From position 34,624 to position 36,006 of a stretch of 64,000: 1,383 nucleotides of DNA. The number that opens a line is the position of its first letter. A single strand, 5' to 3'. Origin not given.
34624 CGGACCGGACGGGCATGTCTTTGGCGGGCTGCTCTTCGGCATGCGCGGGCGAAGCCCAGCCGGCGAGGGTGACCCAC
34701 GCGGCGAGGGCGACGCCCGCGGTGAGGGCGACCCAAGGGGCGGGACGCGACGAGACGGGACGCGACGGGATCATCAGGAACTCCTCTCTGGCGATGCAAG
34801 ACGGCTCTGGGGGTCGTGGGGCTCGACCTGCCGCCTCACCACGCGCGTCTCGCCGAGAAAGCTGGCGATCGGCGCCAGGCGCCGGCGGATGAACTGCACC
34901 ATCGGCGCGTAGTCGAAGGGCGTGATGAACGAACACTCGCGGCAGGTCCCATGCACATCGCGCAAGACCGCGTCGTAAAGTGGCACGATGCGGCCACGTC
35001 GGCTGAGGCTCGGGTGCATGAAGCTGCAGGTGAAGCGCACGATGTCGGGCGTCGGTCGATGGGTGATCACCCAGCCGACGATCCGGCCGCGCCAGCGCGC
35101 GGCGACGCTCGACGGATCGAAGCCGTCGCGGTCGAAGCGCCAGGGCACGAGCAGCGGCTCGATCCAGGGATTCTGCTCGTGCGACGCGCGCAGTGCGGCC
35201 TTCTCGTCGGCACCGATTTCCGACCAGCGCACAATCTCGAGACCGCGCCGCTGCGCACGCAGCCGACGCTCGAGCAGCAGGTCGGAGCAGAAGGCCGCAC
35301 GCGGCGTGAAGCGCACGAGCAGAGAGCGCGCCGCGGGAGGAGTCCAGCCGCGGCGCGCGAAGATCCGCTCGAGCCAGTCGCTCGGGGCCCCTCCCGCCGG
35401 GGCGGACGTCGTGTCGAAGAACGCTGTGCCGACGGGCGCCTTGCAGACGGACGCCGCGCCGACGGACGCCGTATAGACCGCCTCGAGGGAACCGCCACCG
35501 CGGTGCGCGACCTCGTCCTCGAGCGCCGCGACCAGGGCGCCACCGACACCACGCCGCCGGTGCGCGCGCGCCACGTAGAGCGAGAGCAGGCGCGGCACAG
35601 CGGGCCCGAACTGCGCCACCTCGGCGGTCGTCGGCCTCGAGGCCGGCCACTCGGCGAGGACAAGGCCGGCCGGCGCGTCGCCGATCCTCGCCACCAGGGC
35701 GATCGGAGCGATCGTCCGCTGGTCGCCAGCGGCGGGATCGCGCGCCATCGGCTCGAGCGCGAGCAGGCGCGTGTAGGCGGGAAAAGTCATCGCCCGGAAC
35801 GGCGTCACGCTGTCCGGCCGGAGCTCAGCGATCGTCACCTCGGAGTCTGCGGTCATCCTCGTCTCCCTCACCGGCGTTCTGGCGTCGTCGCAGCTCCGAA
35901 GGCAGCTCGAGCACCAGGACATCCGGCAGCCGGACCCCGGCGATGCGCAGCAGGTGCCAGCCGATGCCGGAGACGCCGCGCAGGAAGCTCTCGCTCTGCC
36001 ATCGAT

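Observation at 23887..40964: Complete NHLP-leader class II lanthipeptide locus with a dedicated five-component export apparatus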

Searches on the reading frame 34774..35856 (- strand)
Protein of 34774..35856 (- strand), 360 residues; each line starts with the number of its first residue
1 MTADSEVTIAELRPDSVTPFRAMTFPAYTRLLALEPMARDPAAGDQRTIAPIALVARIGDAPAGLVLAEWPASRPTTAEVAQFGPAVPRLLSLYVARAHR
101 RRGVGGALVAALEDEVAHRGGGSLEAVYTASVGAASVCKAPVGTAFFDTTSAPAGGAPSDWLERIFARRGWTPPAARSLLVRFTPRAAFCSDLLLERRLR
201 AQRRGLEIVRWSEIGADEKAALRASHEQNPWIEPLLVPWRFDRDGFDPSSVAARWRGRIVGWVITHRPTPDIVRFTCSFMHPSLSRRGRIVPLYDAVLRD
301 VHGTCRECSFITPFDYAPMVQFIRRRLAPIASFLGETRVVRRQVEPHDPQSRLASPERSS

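Call 7: search_protein_families(library=ncbifam, proteins=[window:34774-35856:-], max_evalue=0.01)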
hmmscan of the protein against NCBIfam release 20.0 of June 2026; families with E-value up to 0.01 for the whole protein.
window:34774-35856:- (360 aa): 1 family
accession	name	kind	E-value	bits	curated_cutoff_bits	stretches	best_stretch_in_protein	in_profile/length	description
NF000482.1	AAC_3_XI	exception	0.00086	19.1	300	1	87-125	75-113/148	aminoglycoside N-acetyltransferase AAC(3)-XI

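Call 8: search_protein_families(library=pfam, proteins=[window:34774-35856:-], max_evalue=0.01)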
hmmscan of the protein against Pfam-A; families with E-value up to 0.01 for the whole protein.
window:34774-35856:- (360 aa): 4 families
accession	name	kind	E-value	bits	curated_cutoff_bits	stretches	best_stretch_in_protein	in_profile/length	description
PF00583.31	Acetyltransf_1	-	5.2e-09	36.8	20.7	1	52-126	34-98/116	Acetyltransferase (GNAT) family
PF13508.13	Acetyltransf_7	-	0.00025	21.8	27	1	89-119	31-58/84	Acetyltransferase (GNAT) domain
PF08445.16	FR47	-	0.00081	19.8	22.1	1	89-123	23-57/86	FR47-like protein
PF13673.13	Acetyltransf_10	-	0.0052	17.2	23.6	0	89-134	53-98/128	Acetyltransferase (GNAT) domain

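Call 13: find_homologous_proteins(query=window:34774-35856:-, max_evalue=0.001)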
Query window:34774-35856:- (360 aa): 71 proteins with E <= 0.001 among 8000 candidates.
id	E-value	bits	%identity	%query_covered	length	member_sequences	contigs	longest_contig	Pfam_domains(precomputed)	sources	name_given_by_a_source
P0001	1.6e-236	802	100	100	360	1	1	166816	PF00583.32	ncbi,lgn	ncbi:MAG: GNAT family N-acetyltransferase [Acidobacteriota bacterium]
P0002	2.8e-114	400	59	90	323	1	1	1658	PF00583.32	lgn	-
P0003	1.1e-105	372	56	93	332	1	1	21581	PF00583.32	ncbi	ncbi:MAG: GNAT family N-acetyltransferase [Acidobacteriota bacterium]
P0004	5.2e-89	317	53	89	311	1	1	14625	PF13508.14,PF00583.32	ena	-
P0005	5.6e-89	317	50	96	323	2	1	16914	PF00583.32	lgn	-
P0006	2.5e-85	305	50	94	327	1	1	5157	PF00583.32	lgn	-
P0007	3.7e-83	298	49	92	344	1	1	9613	PF00583.32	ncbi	-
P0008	9.7e-83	296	50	90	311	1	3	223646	PF13673.14,PF13508.14,PF00583.32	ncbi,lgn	-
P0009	2.5e-82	295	49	89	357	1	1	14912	PF00583.32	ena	-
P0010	3.4e-81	291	51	96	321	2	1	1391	PF13508.14,PF08445.17,PF00583.32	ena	-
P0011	8.0e-80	287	48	90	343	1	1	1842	PF00583.32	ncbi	-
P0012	6.4e-78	280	47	95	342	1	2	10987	PF13508.14,PF00583.32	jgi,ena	-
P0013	1.9e-75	272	46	93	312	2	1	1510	PF08445.17,PF00583.32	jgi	-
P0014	3.1e-75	272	48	92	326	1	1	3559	PF13673.14,PF13508.14,PF08445.17,PF00583.32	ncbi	-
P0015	6.3e-74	267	46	96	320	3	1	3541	PF00583.32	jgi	-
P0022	1.5e-71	259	45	96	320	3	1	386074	PF13508.14,PF08445.17,PF00583.32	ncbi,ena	-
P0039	2.5e-60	222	41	94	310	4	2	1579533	PF00583.32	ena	-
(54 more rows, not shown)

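Call 15: find_encoding_contigs(protein=P0008, flank=10000, max_places=2)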
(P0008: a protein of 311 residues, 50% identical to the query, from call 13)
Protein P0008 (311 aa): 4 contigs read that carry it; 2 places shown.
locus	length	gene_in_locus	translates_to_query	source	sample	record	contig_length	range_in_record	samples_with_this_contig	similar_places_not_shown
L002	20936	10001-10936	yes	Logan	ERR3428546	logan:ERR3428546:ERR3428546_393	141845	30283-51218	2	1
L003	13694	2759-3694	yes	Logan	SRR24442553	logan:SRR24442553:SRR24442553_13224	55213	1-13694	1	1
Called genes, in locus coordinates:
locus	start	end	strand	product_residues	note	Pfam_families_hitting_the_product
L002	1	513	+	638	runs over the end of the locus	PF00082:Peptidase_S8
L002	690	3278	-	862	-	PF13620:CarboxypepD_reg (weak), PF00593:TonB_dep_Rec_b-barrel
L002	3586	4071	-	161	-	PF13466:STAS_2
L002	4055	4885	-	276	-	PF00027:cNMP_binding, PF00498:FHA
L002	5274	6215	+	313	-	PF00158:Sigma54_activat, PF07724:AAA_2 (weak), PF07728:AAA_5 (weak), PF14532:Sigma54_activ_2, PF25601:AAA_lid_14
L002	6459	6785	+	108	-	PF02979:NHase_alpha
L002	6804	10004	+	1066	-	PF13575:DUF4135, PF05147:LANC_like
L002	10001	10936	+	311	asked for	PF00583:Acetyltransf_1, PF13673:Acetyltransf_10 (weak), PF13508:Acetyltransf_7 (weak)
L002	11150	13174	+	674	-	PF02321:OEP (weak)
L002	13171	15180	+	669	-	-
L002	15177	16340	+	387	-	-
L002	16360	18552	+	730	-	PF03412:Peptidase_C39, PF00664:ABC_membrane, PF00005:ABC_tran, PF02463:SMC_N (faint)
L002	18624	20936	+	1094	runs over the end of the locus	PF00498:FHA, PF16697:Yop-YscD_cpl, PF00664:ABC_membrane, PF00005:ABC_tran, PF02463:SMC_N (faint)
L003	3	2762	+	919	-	?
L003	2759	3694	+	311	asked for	PF00583:Acetyltransf_1, PF13673:Acetyltransf_10 (weak), PF13508:Acetyltransf_7 (weak)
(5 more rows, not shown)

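Call 16: find_encoding_contigs(protein=P0039, flank=10000, max_places=2)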
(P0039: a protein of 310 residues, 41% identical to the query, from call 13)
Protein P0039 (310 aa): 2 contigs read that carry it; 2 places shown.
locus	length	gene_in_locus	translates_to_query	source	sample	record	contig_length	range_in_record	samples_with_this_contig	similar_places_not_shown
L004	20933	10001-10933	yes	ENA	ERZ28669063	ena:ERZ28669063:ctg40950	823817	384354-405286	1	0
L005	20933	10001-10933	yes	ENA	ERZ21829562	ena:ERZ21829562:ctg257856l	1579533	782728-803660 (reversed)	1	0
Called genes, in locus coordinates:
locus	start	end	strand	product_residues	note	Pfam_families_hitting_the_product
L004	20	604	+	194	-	PF09335:VTT_dom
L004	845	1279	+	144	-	-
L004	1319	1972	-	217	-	PF13505:OMP_b-brl (weak)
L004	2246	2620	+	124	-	PF00158:Sigma54_activat, PF14532:Sigma54_activ_2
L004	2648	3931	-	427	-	PF00872:Transposase_mut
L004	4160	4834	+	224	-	PF00158:Sigma54_activat, PF25601:AAA_lid_14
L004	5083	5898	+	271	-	PF05721:PhyH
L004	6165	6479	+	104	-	-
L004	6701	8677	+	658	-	PF13575:DUF4135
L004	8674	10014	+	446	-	PF05147:LANC_like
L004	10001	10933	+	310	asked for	PF00583:Acetyltransf_1 (faint)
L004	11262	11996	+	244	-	-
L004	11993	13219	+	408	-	PF02321:OEP (weak)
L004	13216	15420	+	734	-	PF02321:OEP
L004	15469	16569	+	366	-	PF25994:HH_AprE (weak)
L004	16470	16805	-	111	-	-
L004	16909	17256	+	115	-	-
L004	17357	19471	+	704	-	PF03412:Peptidase_C39, PF00664:ABC_membrane, PF00005:ABC_tran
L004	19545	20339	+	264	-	PF16697:Yop-YscD_cpl, PF00498:FHA, PF16697:Yop-YscD_cpl, PF00498:FHA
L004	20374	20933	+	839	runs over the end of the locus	PF00664:ABC_membrane, PF00005:ABC_tran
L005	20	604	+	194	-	PF09335:VTT_dom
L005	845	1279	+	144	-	-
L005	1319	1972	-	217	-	PF13505:OMP_b-brl (weak)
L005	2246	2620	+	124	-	PF00158:Sigma54_activat, PF14532:Sigma54_activ_2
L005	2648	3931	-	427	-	PF00872:Transposase_mut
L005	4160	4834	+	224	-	PF00158:Sigma54_activat, PF25601:AAA_lid_14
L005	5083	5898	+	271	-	PF05721:PhyH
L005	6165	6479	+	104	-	-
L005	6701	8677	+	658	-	PF13575:DUF4135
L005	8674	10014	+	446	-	PF05147:LANC_like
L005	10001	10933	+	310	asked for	PF00583:Acetyltransf_1 (faint)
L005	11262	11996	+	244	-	-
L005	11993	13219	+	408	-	PF02321:OEP (weak)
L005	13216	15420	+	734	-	PF02321:OEP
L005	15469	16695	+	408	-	PF25973:BSH_CzcB (faint), PF25994:HH_AprE (weak)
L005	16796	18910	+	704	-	PF03412:Peptidase_C39, PF00664:ABC_membrane, PF00005:ABC_tran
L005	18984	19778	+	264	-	PF16697:Yop-YscD_cpl, PF00498:FHA, PF16697:Yop-YscD_cpl, PF00498:FHA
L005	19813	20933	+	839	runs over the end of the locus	PF00664:ABC_membrane, PF00005:ABC_tran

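Call 17: find_encoding_contigs(protein=P0022, flank=10000, max_places=2)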
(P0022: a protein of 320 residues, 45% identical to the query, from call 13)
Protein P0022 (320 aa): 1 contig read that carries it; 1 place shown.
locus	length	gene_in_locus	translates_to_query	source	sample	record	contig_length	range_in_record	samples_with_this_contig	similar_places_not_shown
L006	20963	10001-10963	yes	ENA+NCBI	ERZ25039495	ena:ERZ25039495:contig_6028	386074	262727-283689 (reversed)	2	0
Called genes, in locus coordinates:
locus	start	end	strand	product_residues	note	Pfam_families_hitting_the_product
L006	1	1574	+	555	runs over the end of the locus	PF16697:Yop-YscD_cpl, PF00498:FHA, PF01590:GAF, PF13185:GAF_2, PF13492:GAF_3, PF07228:SpoIIE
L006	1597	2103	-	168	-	PF01740:STAS, PF13466:STAS_2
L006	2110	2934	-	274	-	PF00027:cNMP_binding, PF00498:FHA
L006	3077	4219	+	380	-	PF00158:Sigma54_activat, PF14532:Sigma54_activ_2, PF00004:AAA (weak), PF07724:AAA_2 (weak), PF07728:AAA_5 (weak), PF25601:AAA_lid_14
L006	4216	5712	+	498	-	PF00702:Hydrolase, PF12710:HAD (weak), PF13419:HAD_2, PF13242:Hydrolase_like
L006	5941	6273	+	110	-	PF02979:NHase_alpha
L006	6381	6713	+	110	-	PF02979:NHase_alpha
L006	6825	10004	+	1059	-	PF13575:DUF4135, PF05147:LANC_like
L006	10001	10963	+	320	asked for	PF00583:Acetyltransf_1, PF13508:Acetyltransf_7 (weak), PF08445:FR47 (weak)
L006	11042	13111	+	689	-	PF02321:OEP (weak)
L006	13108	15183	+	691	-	PF02321:OEP (weak)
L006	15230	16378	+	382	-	-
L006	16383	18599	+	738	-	PF12385:Peptidase_C70 (faint), PF03412:Peptidase_C39, PF13529:Peptidase_C39_2 (weak), PF00664:ABC_membrane, PF00005:ABC_tran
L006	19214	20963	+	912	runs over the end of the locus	PF00664:ABC_membrane, PF00005:ABC_tran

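Call 22: find_related_loci(query=A2, collection=genome_contigs, flank=10000)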
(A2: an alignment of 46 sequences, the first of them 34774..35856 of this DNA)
Query A2 (360 aa) in genome_contigs; peptide patterns used: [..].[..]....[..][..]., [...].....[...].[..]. (x = any residue, [..] = any of these).
131 stretches matched a pattern; 93 encode a relative of the query (tblastn E <= 1e-3); the best 80 are kept; 80 distinct loci.
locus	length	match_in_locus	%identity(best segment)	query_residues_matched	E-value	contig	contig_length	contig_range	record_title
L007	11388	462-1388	56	12-344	1e-110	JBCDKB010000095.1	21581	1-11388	MAG: Acidobacteriota bacterium isolate P01_H01_bin.49 k141_1902476_length_21581_cov_14.0000, whole genome shotgun sequen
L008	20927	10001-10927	48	1-342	2e-81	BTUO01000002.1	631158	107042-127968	MAG: Acidobacteriota bacterium AMX-MBFR-36 DNA, sequence02, whole genome shotgun sequence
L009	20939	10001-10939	45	4-348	1e-77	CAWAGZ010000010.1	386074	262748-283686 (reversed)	MAG: uncultured Acidobacteriota bacterium isolate MFD02416.bin.1.14 genome assembly, contig: contig_6028, whole genome s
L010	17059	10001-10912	45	9-344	3e-76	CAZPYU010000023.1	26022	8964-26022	MAG TPA_asm: uncultured Thermoanaerobaculia bacterium isolate binchicken_co165_392 genome assembly, contig: k141_1454246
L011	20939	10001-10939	45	23-355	3e-75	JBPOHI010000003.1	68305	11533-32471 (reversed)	MAG: Acidobacteriota bacterium isolate MAG_190 c_000000215560, whole genome shotgun sequence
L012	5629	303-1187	46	23-338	4e-74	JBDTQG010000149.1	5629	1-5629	MAG: Thermoanaerobaculia bacterium isolate cluster3_bin.216 NODE_79094_length_5629_cov_6.691066, whole genome shotgun se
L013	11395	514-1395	45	23-344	3e-71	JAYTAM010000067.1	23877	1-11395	MAG: Thermoanaerobaculia bacterium isolate GFS_13892 GFS_13892_66, whole genome shotgun sequence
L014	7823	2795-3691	44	6-338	1e-70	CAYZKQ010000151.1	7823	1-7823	MAG TPA_asm: uncultured Vicinamibacterales bacterium isolate binchicken_co30_140 genome assembly, contig: NODE_5439_leng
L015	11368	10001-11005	43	2-344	2e-70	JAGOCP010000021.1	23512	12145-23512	MAG: Thermoanaerobaculia bacterium isolate Go_SlAct_bin_66 Go_SlAct_7683_length_23512_cov_8.452683, whole genome shotgun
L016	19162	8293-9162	45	22-341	2e-70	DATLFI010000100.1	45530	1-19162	MAG TPA_asm: Thermoanaerobaculia bacterium isolate SMAG_U14398 k141_1630478, whole genome shotgun sequence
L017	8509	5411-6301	46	23-347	2e-69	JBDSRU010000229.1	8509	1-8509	MAG: Thermoanaerobaculia bacterium isolate cluster1_bin.518 k127_13210320, whole genome shotgun sequence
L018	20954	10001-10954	42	4-348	3e-69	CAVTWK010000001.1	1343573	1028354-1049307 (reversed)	MAG: uncultured Acidobacteriota bacterium isolate MFD04651.bin.2.167 genome assembly, contig: contig_1242, whole genome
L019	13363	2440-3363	44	6-346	2e-69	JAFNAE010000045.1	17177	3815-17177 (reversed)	MAG: Acidobacteria bacterium isolate CTSoil_010 scaffold_1237, whole genome shotgun sequence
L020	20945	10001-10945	45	1-346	6e-69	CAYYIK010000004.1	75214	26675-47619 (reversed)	MAG TPA_asm: uncultured Thermoanaerobaculia bacterium isolate binchicken_co235_138 genome assembly, contig: NODE_795_len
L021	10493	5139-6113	42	2-353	6e-69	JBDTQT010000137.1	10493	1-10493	MAG: Thermoanaerobaculia bacterium isolate cluster3_bin.229 NODE_28756_length_10493_cov_8.967618, whole genome shotgun s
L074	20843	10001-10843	29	12-338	1e-35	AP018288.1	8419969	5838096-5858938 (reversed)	Nostoc sp. NIES-4103 DNA, nearly complete genome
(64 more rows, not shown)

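Call 23: search_solved_structures(query=A2, max_evalue=1, show_alignments=2)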
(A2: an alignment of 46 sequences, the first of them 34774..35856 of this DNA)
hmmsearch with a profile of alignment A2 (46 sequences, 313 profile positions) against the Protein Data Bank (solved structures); distinct sequences matched with E-value up to 1: 86 (the best 60 are shown).
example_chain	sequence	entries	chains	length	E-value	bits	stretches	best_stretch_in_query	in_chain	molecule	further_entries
5icv_A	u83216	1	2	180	1.4e-06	30.7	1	51-118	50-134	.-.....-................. 60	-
5icw_A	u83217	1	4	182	1.4e-06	30.6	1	51-118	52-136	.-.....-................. 60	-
5hh1_A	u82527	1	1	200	1.8e-06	30.3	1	51-118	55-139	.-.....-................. 60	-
5hh0_A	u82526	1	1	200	1.8e-06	30.3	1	51-118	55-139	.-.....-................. 60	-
5hgz_A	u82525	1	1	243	2.8e-06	29.7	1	51-118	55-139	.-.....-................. 60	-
2q0y_A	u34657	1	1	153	3.9e-06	29.2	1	61-110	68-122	GCN5-related N-acetyltransferase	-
4j3g_A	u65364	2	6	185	0.00018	23.8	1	52-128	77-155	GCN5-related N-acetyltransferase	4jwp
4jxq_A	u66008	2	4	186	0.00023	23.4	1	80-130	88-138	Acetyltransferase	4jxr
9mgt_A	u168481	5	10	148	0.00038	22.7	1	69-113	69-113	Aminoglycoside N-acetyltransferase AAC(3)-XI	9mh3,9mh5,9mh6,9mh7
1n71_A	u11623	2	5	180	0.00039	22.6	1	48-109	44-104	aac(6')-Ii | Aminoglycoside 6'-acetyltransferase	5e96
1b87_A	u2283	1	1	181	0.0004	22.6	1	48-109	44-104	PROTEIN (AMINOGLYCOSIDE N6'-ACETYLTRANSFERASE TYPE 1)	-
2a4n_A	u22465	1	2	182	0.0004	22.6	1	48-109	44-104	aac(6')-Ii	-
7bxz_A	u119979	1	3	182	0.00041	22.6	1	48-109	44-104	Aminoglycoside 6'-N-acetyltransferase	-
7n1l_A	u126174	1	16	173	0.00046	22.4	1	49-113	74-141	GCN5-related N-acetyltransferase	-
3lod_A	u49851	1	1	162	0.00067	21.9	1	43-113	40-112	Putative acyl-CoA N-acyltransferase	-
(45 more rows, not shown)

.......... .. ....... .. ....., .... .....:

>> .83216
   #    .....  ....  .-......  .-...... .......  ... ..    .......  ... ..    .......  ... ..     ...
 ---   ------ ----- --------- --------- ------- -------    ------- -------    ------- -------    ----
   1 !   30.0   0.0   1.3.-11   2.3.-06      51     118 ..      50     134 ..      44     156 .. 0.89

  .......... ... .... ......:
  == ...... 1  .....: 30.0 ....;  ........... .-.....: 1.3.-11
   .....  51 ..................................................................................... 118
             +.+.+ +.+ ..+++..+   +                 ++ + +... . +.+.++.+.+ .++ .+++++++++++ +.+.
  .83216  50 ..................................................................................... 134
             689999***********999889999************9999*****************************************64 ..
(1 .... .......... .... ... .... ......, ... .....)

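Call 39: predict_structure(alignment_id=A2)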
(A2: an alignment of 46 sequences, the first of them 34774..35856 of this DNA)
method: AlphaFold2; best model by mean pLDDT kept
length: 360 residues; sequences in the alignment: 46
mean_pLDDT: 90.9   pTM: 0.85
mean pLDDT of the five models: 90.9, 90.3, 90.0, 89.7, 89.7
residues with pLDDT >= 90: 299; 70-90: 31; 50-70: 8; < 50: 22
segments of 3 or more residues with pLDDT < 50: 136-156
pLDDT, mean of each block of 10 residues (from residue 1): 81 97 92 96 92 97 98 94 94 94 96 98 96 56 37 56 96 97 97 96 98 97 97 93 93 98 96 97 93 98 97 94 95 96 95 74
secondary structure, 60 per line:
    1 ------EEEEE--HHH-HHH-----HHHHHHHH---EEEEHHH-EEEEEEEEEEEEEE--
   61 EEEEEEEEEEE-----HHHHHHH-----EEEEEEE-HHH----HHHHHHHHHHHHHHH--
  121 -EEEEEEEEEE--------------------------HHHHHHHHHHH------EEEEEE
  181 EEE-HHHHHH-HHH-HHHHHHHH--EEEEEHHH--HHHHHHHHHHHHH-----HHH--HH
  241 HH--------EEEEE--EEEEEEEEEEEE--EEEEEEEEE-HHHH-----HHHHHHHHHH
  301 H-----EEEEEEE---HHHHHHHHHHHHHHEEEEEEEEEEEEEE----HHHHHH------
elements in order: E7-11 H26-33 E37-40 E45-58 E61-71 H77-83 E89-95 H104-118 E122-131 H158-168 E175-183 H185-190 H196-203 E206-210 H216-228 H239-242 E251-255 E258-269 E272-280 H282-285 H291-301 E307-313 H317-330 E331-344 H349-354

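Call 48: find_homologous_proteins(query=A3, max_evalue=0.00001)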
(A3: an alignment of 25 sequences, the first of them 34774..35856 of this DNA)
Query A3 (25 sequences) (360 aa, profile of the alignment): 79 proteins with E <= 0.00001 among 8000 candidates.
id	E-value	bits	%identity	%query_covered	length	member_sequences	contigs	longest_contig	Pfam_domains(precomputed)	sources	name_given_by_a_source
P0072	5.8e-140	483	28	92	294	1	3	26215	PF13508.14,PF00583.32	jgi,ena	jgi:GNAT superfamily N-acetyltransferase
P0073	1.7e-130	452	25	93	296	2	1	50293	PF13508.14,PF00583.32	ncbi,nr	ncbi:MAG: GNAT family N-acetyltransferase [Scytonematopsis contorta HA4267-MV1]|nr:GNAT family N-ace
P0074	2.9e-127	442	26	93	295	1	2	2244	PF13673.14,PF13508.14,PF00583.32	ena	-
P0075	4.8e-124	431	29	92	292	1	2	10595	PF00583.32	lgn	-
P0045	7.8e-115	401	41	91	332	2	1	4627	PF13508.14,PF00583.32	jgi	jgi:GNAT superfamily N-acetyltransferase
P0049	6.5e-113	395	42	90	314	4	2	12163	PF00583.32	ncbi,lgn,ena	-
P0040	3.0e-112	392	41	94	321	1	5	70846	PF00583.32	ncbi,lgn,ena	ncbi:MAG TPA: GNAT family N-acetyltransferase [Vicinamibacterales bacterium]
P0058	1.2e-111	390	42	92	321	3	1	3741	PF00583.32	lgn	-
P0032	4.0e-110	385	43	94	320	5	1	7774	PF00583.32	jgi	jgi:GNAT superfamily N-acetyltransferase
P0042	6.1e-110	385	41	94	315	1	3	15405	PF13508.14,PF00583.32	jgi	jgi:GNAT superfamily N-acetyltransferase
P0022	4.5e-109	382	45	96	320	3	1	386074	PF13508.14,PF08445.17,PF00583.32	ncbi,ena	-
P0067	7.0e-109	381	40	92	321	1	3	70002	PF13508.14,PF00583.32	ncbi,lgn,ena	-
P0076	1.2e-108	381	41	91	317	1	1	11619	PF13508.14,PF00583.32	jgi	jgi:GNAT superfamily N-acetyltransferase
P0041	2.5e-108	380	43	94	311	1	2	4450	PF13508.14,PF00583.32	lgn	-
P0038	2.9e-108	379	41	94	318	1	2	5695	PF13508.14,PF00583.32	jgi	jgi:GNAT superfamily N-acetyltransferase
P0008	6.2e-108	378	50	90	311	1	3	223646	PF13673.14,PF13508.14,PF00583.32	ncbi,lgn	-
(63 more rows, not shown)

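Call 74: search_protein_representatives(alignment_id=A2)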
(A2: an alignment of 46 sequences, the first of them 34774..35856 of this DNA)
Query: 46 sequences, 313 profile positions. Proteins with E-value up to 0.001 (for the whole library): 2449; up to 1e-10: 1514; up to 1e-30: 632. The best 150 are listed.
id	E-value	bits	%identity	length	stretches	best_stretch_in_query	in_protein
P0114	3.0e-137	473.1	-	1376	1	3-309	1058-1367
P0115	4.9e-137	472.4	-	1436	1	5-311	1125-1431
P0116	2.2e-134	463.7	-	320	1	3-311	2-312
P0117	8.2e-132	455.2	-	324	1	6-311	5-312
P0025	1.4e-127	441.3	-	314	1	5-310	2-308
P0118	1.6e-126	437.9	-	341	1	6-311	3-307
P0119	3.0e-126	436.9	-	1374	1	4-309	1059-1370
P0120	7.7e-118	409.3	-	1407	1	3-309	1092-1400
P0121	1.7e-116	404.9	-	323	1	3-310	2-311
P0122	2.4e-116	404.4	-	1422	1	5-311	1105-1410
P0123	1.6e-114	398.4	-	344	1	3-310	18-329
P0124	1.7e-114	398.3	-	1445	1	3-309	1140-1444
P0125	4.1e-114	397.1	-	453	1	6-309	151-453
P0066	6.2e-112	389.9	-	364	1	4-309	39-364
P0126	6.5e-112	389.9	-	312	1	5-310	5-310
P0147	4.5e-94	331.3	-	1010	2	50-289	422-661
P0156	5.4e-81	288.3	-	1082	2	13-305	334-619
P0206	1.8e-62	227.5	-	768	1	7-310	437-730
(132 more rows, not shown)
